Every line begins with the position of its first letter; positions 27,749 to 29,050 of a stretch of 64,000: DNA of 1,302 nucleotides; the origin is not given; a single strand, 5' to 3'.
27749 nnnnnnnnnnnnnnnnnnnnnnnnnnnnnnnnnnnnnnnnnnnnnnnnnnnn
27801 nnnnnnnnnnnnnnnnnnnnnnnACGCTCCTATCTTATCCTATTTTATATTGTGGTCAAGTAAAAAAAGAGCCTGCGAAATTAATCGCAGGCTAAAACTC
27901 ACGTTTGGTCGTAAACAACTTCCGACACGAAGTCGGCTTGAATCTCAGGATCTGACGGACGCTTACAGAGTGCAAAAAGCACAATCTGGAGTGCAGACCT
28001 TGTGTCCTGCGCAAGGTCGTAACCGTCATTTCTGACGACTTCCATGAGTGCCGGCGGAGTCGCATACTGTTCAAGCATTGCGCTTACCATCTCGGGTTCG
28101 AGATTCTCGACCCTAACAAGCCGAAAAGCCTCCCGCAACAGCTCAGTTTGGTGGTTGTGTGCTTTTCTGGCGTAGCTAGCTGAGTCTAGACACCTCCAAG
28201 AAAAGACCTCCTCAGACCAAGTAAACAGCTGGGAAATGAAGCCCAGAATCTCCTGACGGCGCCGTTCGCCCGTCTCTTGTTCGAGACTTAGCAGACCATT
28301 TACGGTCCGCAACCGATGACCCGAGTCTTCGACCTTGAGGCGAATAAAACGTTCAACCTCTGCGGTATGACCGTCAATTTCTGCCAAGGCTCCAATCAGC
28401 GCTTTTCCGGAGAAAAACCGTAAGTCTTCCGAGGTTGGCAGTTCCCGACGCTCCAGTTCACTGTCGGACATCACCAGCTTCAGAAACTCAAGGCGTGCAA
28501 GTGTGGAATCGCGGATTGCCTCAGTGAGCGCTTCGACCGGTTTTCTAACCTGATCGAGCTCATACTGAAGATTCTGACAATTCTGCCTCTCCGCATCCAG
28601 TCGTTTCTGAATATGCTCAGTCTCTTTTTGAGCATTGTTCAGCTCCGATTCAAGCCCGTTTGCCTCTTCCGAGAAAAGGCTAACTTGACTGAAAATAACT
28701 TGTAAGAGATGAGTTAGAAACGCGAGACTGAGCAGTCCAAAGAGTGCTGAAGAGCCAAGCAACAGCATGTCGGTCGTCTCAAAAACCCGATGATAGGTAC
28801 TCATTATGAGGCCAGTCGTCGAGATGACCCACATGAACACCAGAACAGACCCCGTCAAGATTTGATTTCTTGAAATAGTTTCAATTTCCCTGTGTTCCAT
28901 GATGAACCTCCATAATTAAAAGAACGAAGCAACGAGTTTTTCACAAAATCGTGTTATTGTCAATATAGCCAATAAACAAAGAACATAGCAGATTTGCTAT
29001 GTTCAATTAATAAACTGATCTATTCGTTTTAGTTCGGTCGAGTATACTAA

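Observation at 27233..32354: ~5 kb foreign cassette inserted between fusA and tuf in the otherwise conserved str operon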

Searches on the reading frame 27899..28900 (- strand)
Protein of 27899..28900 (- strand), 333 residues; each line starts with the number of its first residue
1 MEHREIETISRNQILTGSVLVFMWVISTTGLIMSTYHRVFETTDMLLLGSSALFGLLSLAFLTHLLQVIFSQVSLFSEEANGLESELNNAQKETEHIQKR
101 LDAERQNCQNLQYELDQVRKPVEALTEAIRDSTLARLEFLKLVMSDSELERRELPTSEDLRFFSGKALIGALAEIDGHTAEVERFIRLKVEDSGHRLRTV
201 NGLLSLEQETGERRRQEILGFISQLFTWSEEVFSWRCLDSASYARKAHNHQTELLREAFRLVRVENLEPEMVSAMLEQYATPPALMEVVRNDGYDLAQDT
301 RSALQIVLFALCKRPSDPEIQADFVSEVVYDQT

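Call 3: search_protein_families(library=pfam, proteins=[window:27899-28900:-], max_evalue=1)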
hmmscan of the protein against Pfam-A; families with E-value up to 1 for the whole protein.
window:27899-28900:- (333 aa): 16 families
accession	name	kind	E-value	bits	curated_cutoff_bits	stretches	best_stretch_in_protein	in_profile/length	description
PF12795.12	MscS_porin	-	9.1e-05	22.6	34.4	1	55-150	76-171/238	Mechanosensitive ion channel porin domain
PF24922.1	ACBP4_C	-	0.0016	19.1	31.2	1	73-121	5-53/105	Acyl-CoA-binding domain-containing protein 4-6, C-terminal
PF06008.19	Laminin_I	-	0.002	18.4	34.6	1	59-146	21-108/259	Laminin Domain I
PF13166.12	AAA_13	-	0.013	14.7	36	1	64-137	402-475/713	AAA domain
PF06009.19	Laminin_II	-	0.014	15.8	33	1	84-132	9-57/138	Laminin Domain II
PF24627.1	PUMA_CC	-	0.02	15.3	30.1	1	82-118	33-69/74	PUMA coiled-coil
PF10473.14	CENP-F_leu_zip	-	0.022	15.3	34.5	1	73-127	19-73/140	Leucine-rich repeats of kinetochore protein Cenp-F/LEK1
PF25678.1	DUF7946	-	0.027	14.9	27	1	58-127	85-152/183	Domain of unknown function (DUF7946)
PF21636.2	PPP1R21_C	-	0.029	14.8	27.3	1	60-120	65-125/160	Protein phosphatase 1 regulatory subunit 21, C-terminal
PF24020.1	DUF7333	-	0.038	14.5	27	1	15-60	6-50/61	Family of unknown function (DUF7333)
PF05377.16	FlaC_arch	-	0.072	13.9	27.8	0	79-108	8-37/55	Flagella accessory protein C (FlaC)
PF00038.26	Filament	-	0.084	12.9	40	1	72-126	62-116/313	Intermediate filament protein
PF07889.17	DUF1664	-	0.11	13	34.6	1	63-130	51-118/124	Protein of unknown function (DUF1664)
PF22216.1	Sas-6_C_CC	-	0.14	12.9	27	1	96-126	14-44/57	Spindle assembly abnormal protein 6 homolog, C-terminal coiled coil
PF05335.18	DUF745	-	0.36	11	33.3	0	82-133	66-117/183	Protein of unknown function (DUF745)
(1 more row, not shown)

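Call 4: search_protein_families(library=padloc, proteins=[window:27899-28900:-], max_evalue=1)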
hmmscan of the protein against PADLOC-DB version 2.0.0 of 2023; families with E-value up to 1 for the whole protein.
window:27899-28900:- (333 aa): 1 family
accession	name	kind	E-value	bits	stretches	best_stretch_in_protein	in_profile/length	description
PDLC03863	LmuB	-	0.002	14.9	1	66-151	343-429/610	-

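Call 15: search_protein_families(library=ncbifam, proteins=[window:27899-28900:-], max_evalue=1)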
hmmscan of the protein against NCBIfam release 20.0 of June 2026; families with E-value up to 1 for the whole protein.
window:27899-28900:- (333 aa): 9 families
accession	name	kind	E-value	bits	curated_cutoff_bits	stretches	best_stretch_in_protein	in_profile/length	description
TIGR02168.1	SMC_prok_B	equivalog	0.0033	15.2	567.35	1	68-138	690-760/1181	chromosome segregation protein SMC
TIGR02169.1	SMC_prok_A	equivalog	0.005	14.6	729.4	1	77-148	237-406/1165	chromosome segregation protein SMC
TIGR04211.1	SH3_and_anchor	equivalog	0.0055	16.3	65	1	68-150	70-154/198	TIGR04211 family SH3 domain-containing protein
NF050013.1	HpsJ_like_A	equivalog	0.018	14.7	140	1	41-138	67-167/217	HpsJ-like protein, cyanoexosortase A-associated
NF006292.0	PRK08475.1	equivalog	0.026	14.2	166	1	71-153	56-136/171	F0F1 ATP synthase subunit B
TIGR03346.1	chaperone_ClpB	equivalog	0.054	11.8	1232.1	1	81-155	437-514/853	ATP-dependent chaperone ClpB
NF008302.0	PRK11091.1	equivalog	0.063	11.4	838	1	12-163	23-170/779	aerobic respiration two-component sensor histidine kinase ArcB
NF041034.1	Rad50_Sulf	equivalog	0.082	10.7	1000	1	77-149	648-718/872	DNA double-strand break repair ATPase Rad50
TIGR01843.1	type_I_hlyD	subfamily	0.11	11.4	208.65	1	64-159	122-216/422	HlyD family type I secretion periplasmic adaptor subunit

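Call 22: find_homologous_proteins(query=window:27899-28900:-, max_evalue=0.001)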
Query window:27899-28900:- (333 aa): 1 proteins with E <= 0.001 among 4715 candidates.
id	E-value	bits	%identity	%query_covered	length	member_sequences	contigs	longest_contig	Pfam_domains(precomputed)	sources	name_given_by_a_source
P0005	2.5e-189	646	100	90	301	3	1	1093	-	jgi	-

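Call 40: search_protein_families(library=pfam, proteins=[L063:12142-15165:-, L013:6894-8270:+, L014:4710-6029:+, L045:3726-5066:+, L050:12495-13814:+, L075:12499-13737:+, L049:3864-4955:+, L049:5003-6016:+, L075:14771-15715:+, L009:12222-13040:+], max_evalue=0.001)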
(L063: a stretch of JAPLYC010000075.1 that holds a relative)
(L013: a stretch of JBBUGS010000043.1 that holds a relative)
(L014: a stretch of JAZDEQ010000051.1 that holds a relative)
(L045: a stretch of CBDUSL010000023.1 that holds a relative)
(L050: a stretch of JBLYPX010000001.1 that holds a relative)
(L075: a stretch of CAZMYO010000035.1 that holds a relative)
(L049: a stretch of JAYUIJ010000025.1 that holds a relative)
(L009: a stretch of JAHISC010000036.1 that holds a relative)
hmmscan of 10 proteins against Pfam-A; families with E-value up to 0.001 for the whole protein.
L063:12142-15165:- (1007 aa): 0 families

L013:6894-8270:+ (458 aa): 0 families

L014:4710-6029:+ (439 aa): 0 families

L045:3726-5066:+ (446 aa): 0 families

L050:12495-13814:+ (439 aa): 0 families

L075:12499-13737:+ (412 aa): 1 family
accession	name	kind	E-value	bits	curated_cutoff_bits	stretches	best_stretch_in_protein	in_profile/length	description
PF01936.24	NYN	-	8.1e-08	33.3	24.2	1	140-283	1-140/145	NYN domain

L049:3864-4955:+ (363 aa): 1 family
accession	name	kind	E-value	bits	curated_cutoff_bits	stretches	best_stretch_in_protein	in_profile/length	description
PF24805.1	EIF3I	-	0.00024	20.8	200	0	91-181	73-163/324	EIF3I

L049:5003-6016:+ (337 aa): 1 family
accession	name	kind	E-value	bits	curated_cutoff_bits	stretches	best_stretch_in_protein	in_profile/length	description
PF13231.12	PMT_2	-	4.4e-06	27.4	26.1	1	79-240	2-151/160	Dolichyl-phosphate-mannose-protein mannosyltransferase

L075:14771-15715:+ (314 aa): 0 families

L009:12222-13040:+ (272 aa): 4 families
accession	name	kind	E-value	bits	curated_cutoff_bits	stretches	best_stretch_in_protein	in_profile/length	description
PF01636.29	APH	-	2.8e-15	57.2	23.2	1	12-201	11-213/239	Phosphotransferase enzyme family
PF03881.20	Fructosamin_kin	-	1.8e-07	31.2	22.4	1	61-199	89-229/288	Fructosamine kinase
PF01163.29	RIO1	-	8.6e-05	22.7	22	1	136-191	103-158/187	RIO domain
PF19974.5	TCAD9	-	0.00017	21.4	40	1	157-200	297-340/429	Ternary complex associated domain 9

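Call 72: search_solved_structures(query=A3, max_evalue=10, show_alignments=1)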
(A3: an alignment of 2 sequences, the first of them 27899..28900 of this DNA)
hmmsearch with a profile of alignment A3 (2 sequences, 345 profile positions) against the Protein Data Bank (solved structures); distinct sequences matched with E-value up to 10: 8.
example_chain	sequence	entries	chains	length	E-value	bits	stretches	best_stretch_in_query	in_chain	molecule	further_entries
3opn_A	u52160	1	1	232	0.068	15.4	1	102-195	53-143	putative hemolysin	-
2roe_A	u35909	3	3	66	0.36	13.1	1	252-298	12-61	Heavy metal binding protein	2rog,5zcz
4p0p_A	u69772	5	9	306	0.41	12.9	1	248-288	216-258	Crossover junction endonuclease MUS81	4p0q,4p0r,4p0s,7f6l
2zix_A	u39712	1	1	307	0.41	12.9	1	248-288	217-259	Crossover junction endonuclease MUS81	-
9f98_A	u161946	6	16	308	0.41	12.9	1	248-288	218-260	Crossover junction endonuclease MUS81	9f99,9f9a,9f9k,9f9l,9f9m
2wvr_A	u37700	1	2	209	0.62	12.3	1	69-155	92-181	GEMININ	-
5kb2_A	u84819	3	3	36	0.8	11.9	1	95-128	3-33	Zn(II)(H2O)(GRAND Coil Ser-L12AL16C)3- | Hg(II)(GRAND CoilSerL12AL16C)3- | Pb(II)(GRAND CoilSerL12AL16C)3-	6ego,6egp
8tcb_C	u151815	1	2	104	5.2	9.2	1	70-119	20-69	M protein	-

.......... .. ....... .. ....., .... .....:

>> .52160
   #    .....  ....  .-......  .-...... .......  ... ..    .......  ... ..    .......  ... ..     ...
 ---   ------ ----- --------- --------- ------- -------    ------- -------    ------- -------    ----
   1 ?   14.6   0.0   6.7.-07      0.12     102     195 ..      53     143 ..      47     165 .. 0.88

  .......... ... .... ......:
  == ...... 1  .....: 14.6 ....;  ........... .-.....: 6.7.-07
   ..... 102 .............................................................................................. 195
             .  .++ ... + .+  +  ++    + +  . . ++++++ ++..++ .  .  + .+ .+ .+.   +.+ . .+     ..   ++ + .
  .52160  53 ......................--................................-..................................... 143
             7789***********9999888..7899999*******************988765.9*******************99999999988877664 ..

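Call 77: find_related_loci(query=A3, collection=metagenome_contigs, flank=6000)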
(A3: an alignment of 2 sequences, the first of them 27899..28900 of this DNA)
Query A3 (333 aa) in metagenome_contigs; peptide patterns used: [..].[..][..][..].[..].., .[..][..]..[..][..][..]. (x = any residue, [..] = any of these).
231 stretches matched a pattern, but none encodes a relative of the query by tblastn (E <= 1e-3).

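Call 78: find_related_loci(query=A3, collection=viral_contigs, flank=5000)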
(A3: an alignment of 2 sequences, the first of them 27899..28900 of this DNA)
Query A3 (333 aa) in viral_contigs; peptide patterns used: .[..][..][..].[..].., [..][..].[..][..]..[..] (x = any residue, [..] = any of these).
600 stretches matched a pattern, but none encodes a relative of the query by tblastn (E <= 1e-3).

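Call 92: search_dna_similar(query=window:27899-28900:-, collection=phages, mode=protein, max_evalue=0.001, max_rows=5)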
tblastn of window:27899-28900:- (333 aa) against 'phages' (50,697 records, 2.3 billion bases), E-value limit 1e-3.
No match.
